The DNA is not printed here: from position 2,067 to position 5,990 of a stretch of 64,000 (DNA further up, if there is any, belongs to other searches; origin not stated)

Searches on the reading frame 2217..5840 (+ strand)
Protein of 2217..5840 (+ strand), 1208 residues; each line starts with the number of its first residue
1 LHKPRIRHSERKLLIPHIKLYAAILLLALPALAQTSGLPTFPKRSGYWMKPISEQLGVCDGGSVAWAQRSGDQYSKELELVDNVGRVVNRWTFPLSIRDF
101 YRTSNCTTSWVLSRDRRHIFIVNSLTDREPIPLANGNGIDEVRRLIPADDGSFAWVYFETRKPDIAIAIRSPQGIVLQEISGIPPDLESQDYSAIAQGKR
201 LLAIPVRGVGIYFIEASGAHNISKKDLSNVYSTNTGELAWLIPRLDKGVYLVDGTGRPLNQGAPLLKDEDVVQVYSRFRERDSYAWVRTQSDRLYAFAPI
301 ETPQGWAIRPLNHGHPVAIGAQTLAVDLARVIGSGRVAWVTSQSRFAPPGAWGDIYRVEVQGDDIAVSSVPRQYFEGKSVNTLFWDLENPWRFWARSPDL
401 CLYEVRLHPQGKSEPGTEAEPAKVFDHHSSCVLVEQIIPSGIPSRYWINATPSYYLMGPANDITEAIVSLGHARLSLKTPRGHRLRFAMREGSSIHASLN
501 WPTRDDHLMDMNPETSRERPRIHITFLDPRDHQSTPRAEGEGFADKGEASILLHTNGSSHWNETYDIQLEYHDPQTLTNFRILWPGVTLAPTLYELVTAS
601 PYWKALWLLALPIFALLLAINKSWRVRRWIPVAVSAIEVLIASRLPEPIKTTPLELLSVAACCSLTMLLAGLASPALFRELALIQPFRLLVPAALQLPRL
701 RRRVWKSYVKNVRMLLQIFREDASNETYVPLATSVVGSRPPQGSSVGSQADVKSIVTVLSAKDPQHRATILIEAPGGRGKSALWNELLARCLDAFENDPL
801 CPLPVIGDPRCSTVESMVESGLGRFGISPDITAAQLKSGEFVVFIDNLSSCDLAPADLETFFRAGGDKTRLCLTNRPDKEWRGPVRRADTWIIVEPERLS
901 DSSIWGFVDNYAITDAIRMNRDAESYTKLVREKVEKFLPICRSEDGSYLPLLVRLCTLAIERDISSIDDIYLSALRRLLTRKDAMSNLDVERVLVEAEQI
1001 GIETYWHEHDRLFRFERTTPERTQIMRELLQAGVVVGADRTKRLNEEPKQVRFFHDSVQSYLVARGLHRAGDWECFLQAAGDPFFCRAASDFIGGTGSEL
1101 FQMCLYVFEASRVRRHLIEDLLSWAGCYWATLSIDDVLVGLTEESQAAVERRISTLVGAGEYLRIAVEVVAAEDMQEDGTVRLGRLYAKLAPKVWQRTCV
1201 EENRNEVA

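Call 12: search_protein_families(library=pfam, max_evalue=0.001, proteins=[window:2217-5840:+])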
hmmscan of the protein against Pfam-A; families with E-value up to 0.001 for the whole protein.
window:2217-5840:+ (1208 aa): 0 families

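Call 44: search_protein_families(library=ncbifam, max_evalue=0.01, proteins=[window:2217-5840:+])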
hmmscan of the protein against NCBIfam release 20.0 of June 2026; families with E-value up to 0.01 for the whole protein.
window:2217-5840:+ (1208 aa): 0 families

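Call 85: search_protein_families(library=padloc, max_evalue=0.01, proteins=[window:2217-5840:+])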
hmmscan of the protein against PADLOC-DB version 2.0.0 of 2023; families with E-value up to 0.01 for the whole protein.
window:2217-5840:+ (1208 aa): 0 families
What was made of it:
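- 958..6136 (.): About 5.2 kb with no counterpart in the related contigs, of which about 2000-6100 is low-GC (0.50-0.53 against 0.68). It carries a 1208-aa ORF (2217-5843) and replaces the promoter and leader of the relic. The ORF has no Pfam, NCBIfam or PADLOC match (calls 12, 44, 85).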
